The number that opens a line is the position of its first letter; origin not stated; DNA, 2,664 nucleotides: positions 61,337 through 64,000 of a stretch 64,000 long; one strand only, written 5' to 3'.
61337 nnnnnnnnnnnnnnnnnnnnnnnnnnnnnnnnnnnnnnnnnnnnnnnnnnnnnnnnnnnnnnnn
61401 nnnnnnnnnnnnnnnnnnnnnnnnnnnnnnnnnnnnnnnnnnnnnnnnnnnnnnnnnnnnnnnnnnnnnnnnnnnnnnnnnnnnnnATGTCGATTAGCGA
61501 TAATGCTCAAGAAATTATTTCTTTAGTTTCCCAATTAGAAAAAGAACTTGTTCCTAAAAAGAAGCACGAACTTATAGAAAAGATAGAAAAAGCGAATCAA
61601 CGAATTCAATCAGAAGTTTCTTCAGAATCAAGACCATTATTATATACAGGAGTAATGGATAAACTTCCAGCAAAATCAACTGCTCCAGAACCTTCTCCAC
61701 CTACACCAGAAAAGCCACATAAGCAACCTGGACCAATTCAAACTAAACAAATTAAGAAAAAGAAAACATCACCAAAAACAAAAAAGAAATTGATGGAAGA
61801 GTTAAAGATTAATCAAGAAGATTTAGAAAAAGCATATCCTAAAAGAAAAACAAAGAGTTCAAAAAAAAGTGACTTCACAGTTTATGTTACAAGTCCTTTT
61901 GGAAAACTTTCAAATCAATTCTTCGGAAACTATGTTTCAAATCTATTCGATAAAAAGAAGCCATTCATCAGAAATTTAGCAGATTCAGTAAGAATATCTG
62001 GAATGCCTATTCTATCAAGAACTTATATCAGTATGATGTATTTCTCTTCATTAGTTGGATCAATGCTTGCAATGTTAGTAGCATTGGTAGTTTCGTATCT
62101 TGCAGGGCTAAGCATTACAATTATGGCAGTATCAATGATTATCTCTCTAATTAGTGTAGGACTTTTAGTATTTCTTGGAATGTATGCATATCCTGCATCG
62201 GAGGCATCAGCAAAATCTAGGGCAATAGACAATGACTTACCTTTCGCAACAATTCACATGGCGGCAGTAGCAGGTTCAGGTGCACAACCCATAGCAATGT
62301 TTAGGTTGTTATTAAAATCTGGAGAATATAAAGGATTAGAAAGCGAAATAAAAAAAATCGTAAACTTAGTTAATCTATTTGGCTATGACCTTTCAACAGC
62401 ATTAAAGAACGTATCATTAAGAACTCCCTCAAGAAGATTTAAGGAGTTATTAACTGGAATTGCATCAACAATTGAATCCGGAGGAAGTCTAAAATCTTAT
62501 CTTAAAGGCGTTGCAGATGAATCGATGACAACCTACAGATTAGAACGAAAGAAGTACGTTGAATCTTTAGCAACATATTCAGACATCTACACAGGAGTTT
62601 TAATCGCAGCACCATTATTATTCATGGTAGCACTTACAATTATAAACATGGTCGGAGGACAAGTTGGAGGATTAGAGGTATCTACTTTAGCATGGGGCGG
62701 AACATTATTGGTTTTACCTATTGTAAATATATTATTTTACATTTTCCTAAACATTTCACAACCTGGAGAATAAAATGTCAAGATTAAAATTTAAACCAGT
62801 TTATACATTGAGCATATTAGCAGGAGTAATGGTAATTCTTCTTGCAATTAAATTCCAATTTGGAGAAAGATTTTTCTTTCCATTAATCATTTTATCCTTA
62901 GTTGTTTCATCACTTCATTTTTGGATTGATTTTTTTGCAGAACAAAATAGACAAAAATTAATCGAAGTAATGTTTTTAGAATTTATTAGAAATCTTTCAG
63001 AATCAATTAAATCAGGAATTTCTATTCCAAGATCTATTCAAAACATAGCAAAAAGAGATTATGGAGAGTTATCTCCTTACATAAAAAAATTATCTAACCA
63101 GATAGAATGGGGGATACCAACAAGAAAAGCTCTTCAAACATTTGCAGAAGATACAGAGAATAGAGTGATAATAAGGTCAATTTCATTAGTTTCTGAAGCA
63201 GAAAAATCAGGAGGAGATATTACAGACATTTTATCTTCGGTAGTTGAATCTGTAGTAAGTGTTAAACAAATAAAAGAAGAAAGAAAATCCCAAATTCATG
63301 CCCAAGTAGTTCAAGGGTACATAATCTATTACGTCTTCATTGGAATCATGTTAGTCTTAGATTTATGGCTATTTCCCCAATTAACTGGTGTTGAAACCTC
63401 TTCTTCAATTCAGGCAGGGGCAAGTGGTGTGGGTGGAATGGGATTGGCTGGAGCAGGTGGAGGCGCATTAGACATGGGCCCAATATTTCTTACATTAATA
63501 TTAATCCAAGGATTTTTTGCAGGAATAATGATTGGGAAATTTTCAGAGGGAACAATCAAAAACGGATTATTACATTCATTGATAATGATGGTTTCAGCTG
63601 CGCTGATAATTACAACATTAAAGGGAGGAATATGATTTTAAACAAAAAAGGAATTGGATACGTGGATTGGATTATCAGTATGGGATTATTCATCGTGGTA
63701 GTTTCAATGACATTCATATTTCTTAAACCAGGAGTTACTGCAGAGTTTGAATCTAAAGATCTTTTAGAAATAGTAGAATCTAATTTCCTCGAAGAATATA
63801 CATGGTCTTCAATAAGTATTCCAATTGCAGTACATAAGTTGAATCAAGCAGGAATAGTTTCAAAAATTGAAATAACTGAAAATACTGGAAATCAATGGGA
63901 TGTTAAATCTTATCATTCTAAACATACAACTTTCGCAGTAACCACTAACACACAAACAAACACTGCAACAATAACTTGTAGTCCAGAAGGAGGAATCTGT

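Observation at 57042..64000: Complete Tad/Epd-like archaeal type IV pilus locus: five pilins, FlaI-type ATPase and two single-domain platform proteins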

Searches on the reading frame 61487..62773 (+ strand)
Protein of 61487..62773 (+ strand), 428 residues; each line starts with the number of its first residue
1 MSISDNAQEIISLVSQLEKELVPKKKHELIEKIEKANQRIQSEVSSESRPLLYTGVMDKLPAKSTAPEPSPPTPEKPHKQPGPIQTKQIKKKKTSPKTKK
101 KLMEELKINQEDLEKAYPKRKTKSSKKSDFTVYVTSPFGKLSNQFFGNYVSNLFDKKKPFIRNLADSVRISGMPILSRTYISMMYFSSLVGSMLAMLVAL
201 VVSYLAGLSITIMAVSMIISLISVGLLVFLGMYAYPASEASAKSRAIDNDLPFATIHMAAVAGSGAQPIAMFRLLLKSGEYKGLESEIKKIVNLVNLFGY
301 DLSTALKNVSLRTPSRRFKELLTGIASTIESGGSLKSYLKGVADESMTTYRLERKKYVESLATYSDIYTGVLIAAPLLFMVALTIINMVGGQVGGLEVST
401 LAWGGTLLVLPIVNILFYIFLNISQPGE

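Call 6: search_protein_families(library=pfam, max_evalue=1, proteins=[window:61487-62773:+])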
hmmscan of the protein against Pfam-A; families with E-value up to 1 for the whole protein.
window:61487-62773:+ (428 aa): 3 families
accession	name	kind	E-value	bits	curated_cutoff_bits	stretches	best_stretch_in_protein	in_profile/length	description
PF00482.28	T2SSF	-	8.5e-16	58.5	25.2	1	256-381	3-123/125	Type II secretion system (T2SS), protein F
PF20990.2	DUF2207_C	-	1.9e-05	24.9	33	1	85-230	59-185/247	Predicted membrane protein (DUF2207) C-terminal domain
PF12980.13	DUF3864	-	0.16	12.7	27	1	65-117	26-77/80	Domain of Unknown Function with PDB structure (DUF3864)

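Call 7: search_protein_families(library=ncbifam, max_evalue=1, proteins=[window:61487-62773:+])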
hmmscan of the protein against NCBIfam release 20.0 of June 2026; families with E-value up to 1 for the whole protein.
window:61487-62773:+ (428 aa): 5 families
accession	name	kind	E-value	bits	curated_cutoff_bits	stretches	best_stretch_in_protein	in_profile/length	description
NF004704.2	PRK06041.1-2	equivalog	8.3e-31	107.3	550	1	173-426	6-248/555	archaellar assembly protein ArlJ/FlaJ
NF004705.1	PRK06041.1-3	equivalog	2.1e-19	69.8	400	1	246-418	2-170/465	archaellar assembly protein ArlJ/FlaJ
NF046075.1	UpsF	equivalog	8.2e-16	57.8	400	1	182-426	32-251/484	membrane pilin protein UpsF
NF004703.2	PRK06041.1-1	equivalog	6.3e-15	54.5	570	1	240-384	29-172/525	archaellar assembly protein ArlJ/FlaJ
NF053673.1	bindosome_BasF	exception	3.3e-09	35.8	1300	1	175-412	135-364/656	bindosome assembly system membrane anchoring protein BasF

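Call 36: search_solved_structures(query=window:61487-62773:+, max_evalue=1)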
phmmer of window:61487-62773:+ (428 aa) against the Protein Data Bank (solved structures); distinct sequences matched with E-value up to 1: 6.
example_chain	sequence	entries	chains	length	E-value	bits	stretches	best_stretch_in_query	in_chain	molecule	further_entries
4buo_A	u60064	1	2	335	0.083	15.3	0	335-382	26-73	NEUROTENSIN RECEPTOR TYPE 1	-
7l0p_C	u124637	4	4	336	0.083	15.3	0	335-382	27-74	Neurotensin receptor type 1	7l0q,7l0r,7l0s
3zev_A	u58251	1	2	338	0.095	15.1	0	335-382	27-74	NEUROTENSIN RECEPTOR 1 TM86V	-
4bv0_A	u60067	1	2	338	0.1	15.1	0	336-382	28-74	NEUROTENSIN RECEPTOR TYPE 1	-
4bwb_A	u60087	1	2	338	0.36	13.2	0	336-382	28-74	NEUROTENSIN RECEPTOR TYPE 1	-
3lm3_A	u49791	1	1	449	0.92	11.9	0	65-119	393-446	uncharacterized protein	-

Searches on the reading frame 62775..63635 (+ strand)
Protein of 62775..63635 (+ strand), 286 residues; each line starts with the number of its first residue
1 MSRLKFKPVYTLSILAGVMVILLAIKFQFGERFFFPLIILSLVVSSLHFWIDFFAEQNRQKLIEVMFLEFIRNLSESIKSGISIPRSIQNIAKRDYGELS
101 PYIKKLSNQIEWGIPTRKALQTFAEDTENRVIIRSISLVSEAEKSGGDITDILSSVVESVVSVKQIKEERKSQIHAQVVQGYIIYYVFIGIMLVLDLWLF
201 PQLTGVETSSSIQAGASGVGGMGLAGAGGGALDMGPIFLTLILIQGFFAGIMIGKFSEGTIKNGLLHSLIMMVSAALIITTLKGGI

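Call 6: search_protein_families(library=pfam, max_evalue=1, proteins=[window:62775-63635:+])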
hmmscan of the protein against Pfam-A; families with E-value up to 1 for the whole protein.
window:62775-63635:+ (286 aa): 3 families
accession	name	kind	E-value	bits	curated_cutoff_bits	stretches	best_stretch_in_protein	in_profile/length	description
PF00482.28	T2SSF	-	7e-13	49.1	25.2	1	70-195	1-123/125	Type II secretion system (T2SS), protein F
PF21873.2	Thioredoxin_17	-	0.068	14.1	24.8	1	150-200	23-70/80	Thioredoxin-like domain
PF12201.13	bcl-2I13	-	0.1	12.9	25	1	147-197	96-147/156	Bcl2-interacting killer, BH3-domain containing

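Call 7: search_protein_families(library=ncbifam, max_evalue=1, proteins=[window:62775-63635:+])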
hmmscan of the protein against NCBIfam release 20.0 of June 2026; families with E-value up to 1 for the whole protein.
window:62775-63635:+ (286 aa): 7 families
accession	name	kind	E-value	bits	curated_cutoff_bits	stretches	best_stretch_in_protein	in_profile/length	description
NF004705.1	PRK06041.1-3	equivalog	2e-16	60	400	1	5-276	190-448/465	archaellar assembly protein ArlJ/FlaJ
NF004704.2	PRK06041.1-2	equivalog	8.2e-12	44.6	550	1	11-277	271-541/555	archaellar assembly protein ArlJ/FlaJ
NF004703.2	PRK06041.1-1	equivalog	5.6e-08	31.6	570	1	14-196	239-414/525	archaellar assembly protein ArlJ/FlaJ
NF046075.1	UpsF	equivalog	1.2e-07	30.9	400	1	14-201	264-436/484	membrane pilin protein UpsF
NF041012.2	T4P_ComGB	equivalog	1.5e-05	24.5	240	1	69-213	5-137/332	competence type IV pilus assembly protein ComGB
TIGR02120.1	GspF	equivalog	0.0075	15.5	424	1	59-206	57-196/401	type II secretion system inner membrane protein GspF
NF041365.1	GntB_guanitoxin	equivalog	0.2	11.1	380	0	11-40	25-54/308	guanitoxin biosynthesis L-arginine gamma (S) hydroxylase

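Call 37: search_solved_structures(query=window:62775-63635:+, max_evalue=1)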
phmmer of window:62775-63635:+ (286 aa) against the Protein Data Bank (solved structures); distinct sequences matched with E-value up to 1: 2.
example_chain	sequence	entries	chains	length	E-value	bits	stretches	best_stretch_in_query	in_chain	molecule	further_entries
7oy2_X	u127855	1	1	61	0.29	13.8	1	182-228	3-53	Putative cytochrome bd-II ubiquinol oxidase subunit AppX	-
7bqr_A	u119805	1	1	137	0.92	12.2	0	69-126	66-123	Mussoc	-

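Call 48: find_encoding_contigs(protein=window:62775-63635:+, flank=10000, max_places=4)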
Protein window:62775-63635:+ (286 aa): 1 contig read that carries it; 1 place shown.
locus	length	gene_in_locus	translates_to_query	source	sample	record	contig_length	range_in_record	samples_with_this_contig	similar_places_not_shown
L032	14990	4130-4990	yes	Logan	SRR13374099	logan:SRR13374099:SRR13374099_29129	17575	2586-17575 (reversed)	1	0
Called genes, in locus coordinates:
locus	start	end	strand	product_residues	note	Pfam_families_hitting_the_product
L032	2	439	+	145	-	?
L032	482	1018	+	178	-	-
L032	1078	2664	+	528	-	PF00437:T2SSE, PF23989:PilB3_C (weak)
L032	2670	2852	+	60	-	-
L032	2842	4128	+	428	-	PF00482:T2SSF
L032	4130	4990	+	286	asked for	PF00482:T2SSF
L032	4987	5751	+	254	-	-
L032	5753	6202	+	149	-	-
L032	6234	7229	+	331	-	-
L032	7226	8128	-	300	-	PF17125:Methyltr_RsmF_N, PF01189:Methyltr_RsmB-F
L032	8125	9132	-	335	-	PF08014:MATCAP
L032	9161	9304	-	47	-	-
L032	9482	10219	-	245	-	PF14528:LAGLIDADG_3 (weak)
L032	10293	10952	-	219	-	-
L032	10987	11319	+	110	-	-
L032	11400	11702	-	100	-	-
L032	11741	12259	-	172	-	-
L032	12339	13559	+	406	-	PF00324:AA_permease, PF03845:Spore_permease, PF13520:AA_permease_2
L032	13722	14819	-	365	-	PF04055:Radical_SAM, PF08608:Wyosine_form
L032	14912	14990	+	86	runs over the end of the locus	PF01402:RHH_1 (weak)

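Call 66: search_protein_families(library=pfam, max_evalue=0.01, proteins=[L032:6234-7229:+])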
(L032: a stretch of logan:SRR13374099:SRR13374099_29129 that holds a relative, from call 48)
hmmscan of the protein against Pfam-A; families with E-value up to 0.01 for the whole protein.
L032:6234-7229:+ (331 aa): 0 families

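Call 67: search_protein_families(library=ncbifam, max_evalue=0.1, proteins=[L032:5753-6202:+])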
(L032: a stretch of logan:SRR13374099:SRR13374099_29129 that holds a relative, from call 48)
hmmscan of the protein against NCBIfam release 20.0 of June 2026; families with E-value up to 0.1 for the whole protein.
L032:5753-6202:+ (149 aa): 0 families

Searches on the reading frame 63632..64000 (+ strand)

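Call 6: search_protein_families(library=pfam, max_evalue=1, proteins=[window:63632-64000:+])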
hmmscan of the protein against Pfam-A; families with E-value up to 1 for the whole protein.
window:63632-64000:+ (123 aa): 1 family
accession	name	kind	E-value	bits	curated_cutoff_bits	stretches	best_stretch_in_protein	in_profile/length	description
PF23958.1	DUF7287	-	0.073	14.1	27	1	11-49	8-45/157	Family of unknown function (DUF7287)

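Call 7: search_protein_families(library=ncbifam, max_evalue=1, proteins=[window:63632-64000:+])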
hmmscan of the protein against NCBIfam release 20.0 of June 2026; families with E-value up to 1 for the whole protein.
window:63632-64000:+ (123 aa): 0 families
